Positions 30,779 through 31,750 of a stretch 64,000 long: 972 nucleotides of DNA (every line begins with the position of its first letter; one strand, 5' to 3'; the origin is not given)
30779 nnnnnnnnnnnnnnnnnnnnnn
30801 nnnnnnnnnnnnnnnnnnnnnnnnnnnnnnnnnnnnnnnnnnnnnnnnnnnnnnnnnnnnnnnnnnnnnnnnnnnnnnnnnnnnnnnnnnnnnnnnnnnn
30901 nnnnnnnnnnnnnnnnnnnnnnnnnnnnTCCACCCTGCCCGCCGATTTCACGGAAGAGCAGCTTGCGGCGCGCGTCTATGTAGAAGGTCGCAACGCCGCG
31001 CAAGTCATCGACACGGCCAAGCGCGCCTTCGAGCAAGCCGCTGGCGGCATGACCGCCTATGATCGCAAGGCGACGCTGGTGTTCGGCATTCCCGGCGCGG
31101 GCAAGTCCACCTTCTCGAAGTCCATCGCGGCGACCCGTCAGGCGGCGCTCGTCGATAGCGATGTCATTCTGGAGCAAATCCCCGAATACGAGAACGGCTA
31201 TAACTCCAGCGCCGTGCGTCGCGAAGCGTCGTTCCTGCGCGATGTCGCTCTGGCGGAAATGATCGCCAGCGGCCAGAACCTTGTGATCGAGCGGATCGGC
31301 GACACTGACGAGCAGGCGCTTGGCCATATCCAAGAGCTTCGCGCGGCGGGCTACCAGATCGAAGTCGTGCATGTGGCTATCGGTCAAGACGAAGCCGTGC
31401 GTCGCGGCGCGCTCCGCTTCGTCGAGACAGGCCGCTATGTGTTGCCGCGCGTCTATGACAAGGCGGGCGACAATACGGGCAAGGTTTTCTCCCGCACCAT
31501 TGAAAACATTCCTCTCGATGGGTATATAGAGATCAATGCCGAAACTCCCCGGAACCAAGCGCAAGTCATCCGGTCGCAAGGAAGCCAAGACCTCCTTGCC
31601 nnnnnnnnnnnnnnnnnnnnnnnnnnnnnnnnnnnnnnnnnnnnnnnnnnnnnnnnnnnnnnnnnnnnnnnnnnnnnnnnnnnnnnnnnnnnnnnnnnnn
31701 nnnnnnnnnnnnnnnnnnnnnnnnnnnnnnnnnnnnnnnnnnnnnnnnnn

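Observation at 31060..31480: Zeta-toxin / P-loop kinase-like module inside the giant protein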

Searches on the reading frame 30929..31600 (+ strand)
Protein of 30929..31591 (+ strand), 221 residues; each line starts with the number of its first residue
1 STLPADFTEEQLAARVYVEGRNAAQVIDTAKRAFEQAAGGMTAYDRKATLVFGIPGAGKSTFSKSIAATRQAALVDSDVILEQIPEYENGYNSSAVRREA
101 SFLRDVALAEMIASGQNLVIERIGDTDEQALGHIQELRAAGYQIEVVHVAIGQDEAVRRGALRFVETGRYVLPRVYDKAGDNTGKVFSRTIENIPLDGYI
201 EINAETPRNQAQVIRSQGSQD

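Call 15: find_homologous_proteins(query=window:31004-31600:+, max_evalue=0.001)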
Query window:31004-31600:+: 1292 candidates shared short words with the query, none scored E <= 0.001.

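Call 27: search_protein_representatives(protein=window:30929-31591:+)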
Query: 221 residues. Proteins with E-value up to 0.001 (for the whole library): 2717; up to 1e-10: 887; up to 1e-30: 13. The best 150 are listed.
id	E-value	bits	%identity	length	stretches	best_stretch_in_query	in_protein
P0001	5.0e-133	457.2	100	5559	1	1-221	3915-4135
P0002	4.2e-39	150.7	41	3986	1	10-218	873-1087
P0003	7.9e-39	149.8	41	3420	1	19-220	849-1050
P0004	3.7e-38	147.6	34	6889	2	4-178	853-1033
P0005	1.8e-37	145.3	42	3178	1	14-220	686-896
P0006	4.4e-36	140.8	39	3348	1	14-220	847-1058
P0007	1.2e-34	136.2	39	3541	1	22-219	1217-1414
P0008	1.7e-34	135.7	37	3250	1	22-218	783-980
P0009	2.1e-34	135.4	31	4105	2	32-219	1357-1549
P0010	2.8e-34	134.9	39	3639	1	13-221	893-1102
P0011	1.3e-33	132.7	41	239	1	24-219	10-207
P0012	8.2e-33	130.1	37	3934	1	24-218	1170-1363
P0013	2.7e-31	125.2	41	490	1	39-219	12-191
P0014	3.2e-30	121.7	39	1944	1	28-205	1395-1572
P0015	4.7e-30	121.1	38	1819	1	14-212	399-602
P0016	7.0e-30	120.6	34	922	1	23-219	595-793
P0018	6.7e-29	117.4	37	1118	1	42-217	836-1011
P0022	2.9e-26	108.8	37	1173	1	32-188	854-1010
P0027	3.3e-25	105.3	38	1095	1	27-221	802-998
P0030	1.5e-24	103.2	33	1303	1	38-216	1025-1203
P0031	1.6e-24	103.1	37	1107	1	42-210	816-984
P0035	2.4e-24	102.5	38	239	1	42-185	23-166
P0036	1.7e-23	99.7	35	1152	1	19-208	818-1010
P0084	3.7e-21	92.1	37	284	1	36-194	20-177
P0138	1.1e-19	87.4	32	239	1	43-207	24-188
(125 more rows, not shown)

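Call 39: search_protein_families(library=pfam, proteins=[P0002, P0003, P0016, P0018], max_evalue=0.001)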
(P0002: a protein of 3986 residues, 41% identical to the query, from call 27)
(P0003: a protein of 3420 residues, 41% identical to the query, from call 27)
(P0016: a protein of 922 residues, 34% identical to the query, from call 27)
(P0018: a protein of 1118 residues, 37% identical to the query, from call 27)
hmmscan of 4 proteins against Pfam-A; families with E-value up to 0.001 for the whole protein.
P0002 (3986 aa): 7 families
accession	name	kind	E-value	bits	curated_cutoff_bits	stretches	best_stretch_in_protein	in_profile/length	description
PF18838.6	LPD23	-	1.3e-35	121.3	27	2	1753-1808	2-58/58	Large polyvalent protein associated domain 23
PF06414.18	Zeta_toxin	-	2.2e-15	57.1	22.3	1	916-1048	17-162/199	Zeta toxin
PF18834.6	LPD22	-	1.5e-13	51.2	28.6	1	36-121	9-93/97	Large polyvalent protein associated domain 22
PF20573.4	DUF6782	-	3.6e-07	30.1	27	0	1912-1966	56-110/241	Putative metallopeptidase family (DUF6782)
PF13671.12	AAA_33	-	7.9e-06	26.7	27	1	919-1032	3-118/143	AAA domain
PF13238.12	AAA_18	-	2.6e-05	25.1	29.4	1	919-1032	2-111/128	AAA domain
PF14083.11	PGDYG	-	0.00013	22.7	27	0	2856-2888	5-37/102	PGDYG protein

P0003 (3420 aa): 6 families
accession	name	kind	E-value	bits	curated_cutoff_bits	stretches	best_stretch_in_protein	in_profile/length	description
PF18814.6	PBECR5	-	3.8e-24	86.3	25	1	1949-2094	12-163/239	phage-Barnase-EndoU-ColicinE5/D-RelE like nuclease5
PF06414.18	Zeta_toxin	-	1.4e-19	70.8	22.3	1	878-1016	18-169/199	Zeta toxin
PF18834.6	LPD22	-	4e-13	49.9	28.6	1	22-111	4-95/97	Large polyvalent protein associated domain 22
PF13671.12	AAA_33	-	3.4e-07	31.1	27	1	879-997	2-122/143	AAA domain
PF13238.12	AAA_18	-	8.5e-05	23.5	29.4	1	879-993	1-111/128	AAA domain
PF13191.12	AAA_16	-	0.00019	22.4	32.6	0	859-912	11-63/167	AAA ATPase domain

P0016 (922 aa): 3 families
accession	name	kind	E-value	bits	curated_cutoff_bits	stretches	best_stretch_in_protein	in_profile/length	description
PF06414.18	Zeta_toxin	-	7.5e-20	71.7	22.3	1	620-776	16-184/199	Zeta toxin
PF13671.12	AAA_33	-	6.6e-07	30.2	27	1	623-740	2-121/143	AAA domain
PF13238.12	AAA_18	-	1.6e-05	25.8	29.4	1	623-737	1-111/128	AAA domain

P0018 (1118 aa): 2 families
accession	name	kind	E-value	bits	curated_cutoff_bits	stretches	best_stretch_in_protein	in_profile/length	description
PF06414.18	Zeta_toxin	-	4.6e-20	72.4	22.3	1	841-994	17-183/199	Zeta toxin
PF13671.12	AAA_33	-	9.2e-07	29.7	27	1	844-957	3-118/143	AAA domain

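Call 42: predict_structure(alignment_id=A1)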
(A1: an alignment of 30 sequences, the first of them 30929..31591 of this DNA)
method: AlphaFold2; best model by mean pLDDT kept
length: 221 residues; sequences in the alignment: 30
mean_pLDDT: 93.3   pTM: 0.90
mean pLDDT of the five models: 93.3, 93.0, 92.0, 91.7, 91.7
residues with pLDDT >= 90: 180; 70-90: 38; 50-70: 2; < 50: 1
segments of 3 or more residues with pLDDT < 50: none
pLDDT, mean of each block of 10 residues (from residue 1): 83 94 97 96 98 95 96 95 93 90 96 98 89 96 97 94 90 89 93 95 92 89 48
secondary structure, 60 per line:
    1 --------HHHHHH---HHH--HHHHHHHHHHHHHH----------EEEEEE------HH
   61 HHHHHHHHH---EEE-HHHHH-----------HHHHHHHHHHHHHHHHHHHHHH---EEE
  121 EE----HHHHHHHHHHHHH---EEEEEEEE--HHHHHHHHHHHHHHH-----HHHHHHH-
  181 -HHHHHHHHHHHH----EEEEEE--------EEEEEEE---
elements in order: H9-14 H23-36 E47-52 H59-69 E73-75 H77-81 H93-114 E118-122 H127-139 E143-150 H153-167 H173-179 H182-193 E198-203 E212-218

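Call 44: fold_search(model_id=the predicted structure, library=pdb)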
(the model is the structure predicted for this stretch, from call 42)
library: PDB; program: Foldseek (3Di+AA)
matches with E <= 10: 1406; with E <= 0.001: 106
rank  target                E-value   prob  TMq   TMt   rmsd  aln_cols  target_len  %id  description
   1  3q8x_D                1.3e-09  1.00  0.72  0.60   3.5       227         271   16  Structure of a toxin-antitoxin system bound to its substrate (released 2011-03-09)
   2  3q8x_B                3.0e-09  1.00  0.73  0.61   3.4       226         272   18  Structure of a toxin-antitoxin system bound to its substrate (released 2011-03-09)
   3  1gvn_B                3.6e-09  1.00  0.72  0.60   3.2       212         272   16  Crystal Structure of the Plasmid Maintenance System epsilon/zeta: Meachnism of toxin inactivation and toxin function (released 2003-01-29)
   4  1gvn_D                4.9e-09  1.00  0.72  0.60   3.3       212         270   17  Crystal Structure of the Plasmid Maintenance System epsilon/zeta: Meachnism of toxin inactivation and toxin function (released 2003-01-29)
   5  2p5t_D                1.2e-08  1.00  0.69  0.63   3.7       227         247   16  Molecular and structural characterization of the PezAT chromosomal toxin-antitoxin system of the human pathogen Strept (released 2007-05-15)
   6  2p5t_H                4.5e-08  1.00  0.68  0.62   4.8       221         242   18  Molecular and structural characterization of the PezAT chromosomal toxin-antitoxin system of the human pathogen Strept (released 2007-05-15)
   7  2p5t_F                6.1e-08  1.00  0.69  0.64   4.4       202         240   16  Molecular and structural characterization of the PezAT chromosomal toxin-antitoxin system of the human pathogen Strept (released 2007-05-15)
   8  2p5t_B                1.1e-07  1.00  0.66  0.61   4.2       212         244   16  Molecular and structural characterization of the PezAT chromosomal toxin-antitoxin system of the human pathogen Strept (released 2007-05-15)
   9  4z8u_A                1.5e-06  1.00  0.64  0.45   4.8       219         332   17  CRYSTAL STRUCTURE OF AvrRxo1-ORF1:-ORF2 WITH ATP (released 2015-09-23)
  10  4z8t_A                2.3e-06  1.00  0.64  0.45   5.1       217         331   16  CRYSTAL STRUCTURE OF AvrRxo1-ORF1:AvrRxo1-ORF2 WITH SULPHATE IONS (released 2015-09-23)
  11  4z8q_A                3.1e-06  1.00  0.66  0.46   4.5       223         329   17  CRYSTAL STRUCTURE OF AvrRxo1-ORF1:AvrRxo1-ORF2 COMPLEX, SELENOMETHIONINE SUBSTITUTED. (released 2015-09-23)
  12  4z8v_A                7.0e-06  1.00  0.65  0.45   4.8       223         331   17  CRYSTAL STRUCTURE OF AVRRXO1-ORF1:-ORF2 COMPLEX, NATIVE. (released 2015-09-23)
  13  2rhm_D                1.6e-05  1.00  0.51  0.60   7.4       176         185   18  Crystal structure of a putative kinase (caur_3907) from chloroflexus aurantiacus j-10-fl at 1.70 A resolution (released 2007-11-20)
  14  3zvn_A                2.1e-05  1.00  0.50  0.31  15.1       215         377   17  The structural basis for substrate recognition by mammalian polynucleotide kinase 3' phosphatase (released 2011-11-16)
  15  6eph_B                2.3e-05  1.00  0.45  0.26   7.5       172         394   14  Structure of the epsilon_1 / zeta_1 antitoxin toxin system from Neisseria gonorrhoeae in complex with UNAM. (released 2018-05-02)
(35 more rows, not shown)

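Call 45: search_solved_structures(query=A1, max_evalue=0.01, show_alignments=4)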
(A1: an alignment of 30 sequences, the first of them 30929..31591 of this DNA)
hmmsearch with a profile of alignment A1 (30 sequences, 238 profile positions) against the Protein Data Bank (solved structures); distinct sequences matched with E-value up to 0.01: 109 (the best 60 are shown).
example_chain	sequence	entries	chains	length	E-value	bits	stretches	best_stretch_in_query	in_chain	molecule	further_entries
1gvn_B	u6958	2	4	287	3.3e-11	46.2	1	52-176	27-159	ZETA | Zeta-toxin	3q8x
9d2f_A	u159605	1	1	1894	1.4e-10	44.1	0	59-89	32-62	Adenylate kinase 9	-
9fqr_Xf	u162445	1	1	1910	1.2e-08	37.7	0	61-92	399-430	Cilia- and flagella-associated protein 276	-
2p5t_B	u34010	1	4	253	5.4e-08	35.6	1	52-166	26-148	PezT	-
4xrp_A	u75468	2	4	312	1.4e-07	34.3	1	56-196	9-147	Pnkp1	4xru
6c2u_A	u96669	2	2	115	2.1e-07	33.7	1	42-79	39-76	phosphate-loop protein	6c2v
1kag_A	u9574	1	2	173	3.2e-06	29.9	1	56-156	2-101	Shikimate kinase I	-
4jlo_A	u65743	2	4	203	9.2e-06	28.3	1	61-177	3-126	Adenylate kinase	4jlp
4jky_A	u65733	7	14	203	9.4e-06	28.3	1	61-177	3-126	Adenylate kinase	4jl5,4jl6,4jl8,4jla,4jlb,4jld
2rgx_A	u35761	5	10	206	9.7e-06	28.3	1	61-177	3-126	Adenylate kinase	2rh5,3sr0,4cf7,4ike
3cm0_A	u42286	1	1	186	9.9e-06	28.2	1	59-83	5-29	Adenylate kinase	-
1mky_A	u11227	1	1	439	4.3e-05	26.2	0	61-89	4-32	Probable GTP-binding protein engA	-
1knq_A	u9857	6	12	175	5.3e-05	25.8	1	54-91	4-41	Gluconate kinase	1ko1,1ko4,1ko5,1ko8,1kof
6eph_B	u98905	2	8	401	9.8e-05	25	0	53-79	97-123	Zeta_1 toxin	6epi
9hip_A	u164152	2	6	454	0.00015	24.3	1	28-88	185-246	tRNA modification GTPase MnmE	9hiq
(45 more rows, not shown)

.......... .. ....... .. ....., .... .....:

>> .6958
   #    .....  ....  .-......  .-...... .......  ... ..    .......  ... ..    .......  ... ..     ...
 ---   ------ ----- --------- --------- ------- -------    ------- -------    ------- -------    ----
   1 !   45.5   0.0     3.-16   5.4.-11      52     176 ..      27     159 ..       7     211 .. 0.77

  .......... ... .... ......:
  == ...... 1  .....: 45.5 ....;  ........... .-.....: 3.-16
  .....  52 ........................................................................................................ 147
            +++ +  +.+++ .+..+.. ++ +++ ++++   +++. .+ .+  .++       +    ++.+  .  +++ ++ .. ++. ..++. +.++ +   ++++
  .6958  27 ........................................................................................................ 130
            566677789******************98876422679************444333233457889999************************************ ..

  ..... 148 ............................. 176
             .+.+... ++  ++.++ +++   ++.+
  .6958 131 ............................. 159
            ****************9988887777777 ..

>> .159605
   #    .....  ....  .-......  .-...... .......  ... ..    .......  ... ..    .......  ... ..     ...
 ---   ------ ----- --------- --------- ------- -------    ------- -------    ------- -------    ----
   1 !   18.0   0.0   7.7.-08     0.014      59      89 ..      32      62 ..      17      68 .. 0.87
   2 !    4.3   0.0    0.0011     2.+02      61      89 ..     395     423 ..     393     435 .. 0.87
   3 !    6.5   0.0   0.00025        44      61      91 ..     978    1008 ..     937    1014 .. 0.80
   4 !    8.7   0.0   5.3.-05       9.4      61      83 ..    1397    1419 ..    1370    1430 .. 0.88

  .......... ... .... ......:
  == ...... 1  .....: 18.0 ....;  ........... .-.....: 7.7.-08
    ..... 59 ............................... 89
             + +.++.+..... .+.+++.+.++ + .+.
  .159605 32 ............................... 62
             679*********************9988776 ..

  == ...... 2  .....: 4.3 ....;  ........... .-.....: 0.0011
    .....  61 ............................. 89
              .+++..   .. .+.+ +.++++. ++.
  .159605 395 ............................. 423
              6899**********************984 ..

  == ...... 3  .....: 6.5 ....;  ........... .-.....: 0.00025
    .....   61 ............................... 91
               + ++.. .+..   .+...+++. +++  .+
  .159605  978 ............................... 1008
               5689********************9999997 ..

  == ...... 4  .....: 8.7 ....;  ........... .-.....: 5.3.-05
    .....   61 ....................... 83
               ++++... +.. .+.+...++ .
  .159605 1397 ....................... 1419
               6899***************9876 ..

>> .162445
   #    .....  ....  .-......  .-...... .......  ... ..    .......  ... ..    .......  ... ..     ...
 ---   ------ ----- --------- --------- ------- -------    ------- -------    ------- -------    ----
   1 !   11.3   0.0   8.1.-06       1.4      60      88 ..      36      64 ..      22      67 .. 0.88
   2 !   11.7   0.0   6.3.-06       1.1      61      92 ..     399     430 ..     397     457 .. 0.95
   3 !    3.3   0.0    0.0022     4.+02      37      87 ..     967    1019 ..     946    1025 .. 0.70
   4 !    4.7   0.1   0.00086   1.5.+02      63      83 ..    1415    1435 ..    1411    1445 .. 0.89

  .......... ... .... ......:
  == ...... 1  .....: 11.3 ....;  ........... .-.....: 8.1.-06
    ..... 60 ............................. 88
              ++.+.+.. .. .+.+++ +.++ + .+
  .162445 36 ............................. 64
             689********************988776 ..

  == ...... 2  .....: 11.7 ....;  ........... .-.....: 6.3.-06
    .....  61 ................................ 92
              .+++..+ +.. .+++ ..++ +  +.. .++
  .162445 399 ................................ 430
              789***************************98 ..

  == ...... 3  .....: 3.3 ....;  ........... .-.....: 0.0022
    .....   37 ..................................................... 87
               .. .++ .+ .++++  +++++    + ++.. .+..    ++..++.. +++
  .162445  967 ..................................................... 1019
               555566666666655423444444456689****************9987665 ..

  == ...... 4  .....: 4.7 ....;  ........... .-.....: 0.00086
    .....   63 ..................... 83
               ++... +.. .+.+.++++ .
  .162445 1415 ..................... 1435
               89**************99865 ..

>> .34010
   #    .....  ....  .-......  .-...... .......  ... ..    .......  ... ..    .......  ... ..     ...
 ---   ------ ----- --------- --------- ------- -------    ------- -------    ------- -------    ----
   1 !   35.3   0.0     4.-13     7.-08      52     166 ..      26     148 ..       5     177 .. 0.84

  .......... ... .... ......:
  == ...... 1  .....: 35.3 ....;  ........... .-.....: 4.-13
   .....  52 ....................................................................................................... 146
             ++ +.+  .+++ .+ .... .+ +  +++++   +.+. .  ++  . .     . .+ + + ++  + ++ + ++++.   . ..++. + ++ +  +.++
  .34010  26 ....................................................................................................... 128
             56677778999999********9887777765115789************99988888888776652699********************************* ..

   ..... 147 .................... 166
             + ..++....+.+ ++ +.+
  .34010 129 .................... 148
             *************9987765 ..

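Call 53: search_protein_families(library=ncbifam, proteins=[window:30929-31591:+], max_evalue=0.01)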
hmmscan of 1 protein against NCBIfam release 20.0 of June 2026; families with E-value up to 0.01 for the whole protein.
window:30929-31591:+ (221 aa): 6 families
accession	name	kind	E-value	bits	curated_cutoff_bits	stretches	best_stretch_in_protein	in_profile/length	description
NF040667.1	hom_kin_desulfo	exception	4.2e-05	23.5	197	1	50-83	4-37/163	homoserine kinase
TIGR03574.1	selen_PSTK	equivalog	0.00051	19.6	290.5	1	52-103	5-60/249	L-seryl-tRNA(Sec) kinase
NF001387.0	PRK00279.2-5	equivalog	0.0011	18.6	373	1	49-162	3-124/224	adenylate kinase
NF010552.0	PRK13946.1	equivalog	0.0031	17.1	186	1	35-84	12-61/198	shikimate kinase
NF006743.0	PRK09270.1-2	equivalog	0.0034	16.5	227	1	30-73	12-58/217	nucleoside/nucleotide kinase family protein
NF006015.0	PRK08154.1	subfamily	0.0038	16.4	204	1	10-84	99-174/314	anaerobic benzoate catabolism transcriptional regulator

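Call 54: search_protein_families(library=padloc, proteins=[window:30929-31591:+], max_evalue=0.01)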
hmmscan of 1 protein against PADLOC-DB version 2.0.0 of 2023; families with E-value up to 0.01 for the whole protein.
window:30929-31591:+ (221 aa): 1 family
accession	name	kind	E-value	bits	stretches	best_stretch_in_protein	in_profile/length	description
PDLC04886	PDC-S06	-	0.0023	14.8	1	41-79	20-58/727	-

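Call 57: list_cluster_members(proteins=[P0001, P0002, P0003, P0005, P0007, P0011, P0013, P0035, P0084, P0138])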
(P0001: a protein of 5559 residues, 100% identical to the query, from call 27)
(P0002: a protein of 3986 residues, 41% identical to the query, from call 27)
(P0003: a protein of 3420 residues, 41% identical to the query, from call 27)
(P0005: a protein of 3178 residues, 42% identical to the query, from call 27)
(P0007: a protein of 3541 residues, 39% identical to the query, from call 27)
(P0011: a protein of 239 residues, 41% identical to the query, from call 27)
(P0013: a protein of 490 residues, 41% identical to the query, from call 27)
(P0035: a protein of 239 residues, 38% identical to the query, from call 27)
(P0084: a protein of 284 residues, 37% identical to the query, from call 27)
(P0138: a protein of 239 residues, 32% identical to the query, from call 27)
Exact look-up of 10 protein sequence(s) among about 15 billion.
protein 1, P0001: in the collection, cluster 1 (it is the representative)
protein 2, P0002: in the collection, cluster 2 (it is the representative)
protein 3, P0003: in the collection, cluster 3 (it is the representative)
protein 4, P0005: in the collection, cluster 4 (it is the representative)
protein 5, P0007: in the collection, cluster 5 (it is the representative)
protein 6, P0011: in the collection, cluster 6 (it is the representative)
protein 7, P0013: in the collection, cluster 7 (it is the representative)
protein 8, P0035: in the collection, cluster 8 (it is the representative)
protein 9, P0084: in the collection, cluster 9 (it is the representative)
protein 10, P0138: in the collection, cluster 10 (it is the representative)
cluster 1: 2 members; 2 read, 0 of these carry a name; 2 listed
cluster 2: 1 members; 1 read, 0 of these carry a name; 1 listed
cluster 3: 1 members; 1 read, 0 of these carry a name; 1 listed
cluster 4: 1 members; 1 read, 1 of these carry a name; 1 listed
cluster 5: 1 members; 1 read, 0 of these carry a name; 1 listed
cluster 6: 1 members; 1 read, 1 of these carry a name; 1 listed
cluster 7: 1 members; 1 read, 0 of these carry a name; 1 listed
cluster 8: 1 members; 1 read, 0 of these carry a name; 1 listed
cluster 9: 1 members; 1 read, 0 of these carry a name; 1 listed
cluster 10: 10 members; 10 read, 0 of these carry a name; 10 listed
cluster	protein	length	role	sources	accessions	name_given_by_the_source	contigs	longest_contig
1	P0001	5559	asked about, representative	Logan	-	-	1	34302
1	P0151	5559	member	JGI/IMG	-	-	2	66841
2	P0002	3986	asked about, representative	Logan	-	-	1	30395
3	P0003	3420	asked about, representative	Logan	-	-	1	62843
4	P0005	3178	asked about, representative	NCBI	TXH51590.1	MAG: hypothetical protein E6Q97_18110, partial [Desulfurellales bacterium]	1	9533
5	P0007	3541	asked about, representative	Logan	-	-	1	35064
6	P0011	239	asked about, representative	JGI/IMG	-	hypothetical protein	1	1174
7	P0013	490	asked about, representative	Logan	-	-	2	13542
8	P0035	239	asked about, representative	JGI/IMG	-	-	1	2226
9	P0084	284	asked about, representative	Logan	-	-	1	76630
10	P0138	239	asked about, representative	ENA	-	-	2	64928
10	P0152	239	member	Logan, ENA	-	-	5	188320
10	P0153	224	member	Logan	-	-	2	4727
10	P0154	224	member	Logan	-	-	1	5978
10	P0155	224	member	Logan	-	-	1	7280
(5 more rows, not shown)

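Call 63: find_related_loci(query=window:30929-31591:+, collection=viral_contigs, flank=10000)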
Query window:30929-31591:+ (221 aa) in viral_contigs; peptide patterns used: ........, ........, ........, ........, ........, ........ (x = any residue, [..] = any of these).
19 stretches matched a pattern, but none encodes a relative of the query by tblastn (E <= 1e-3).
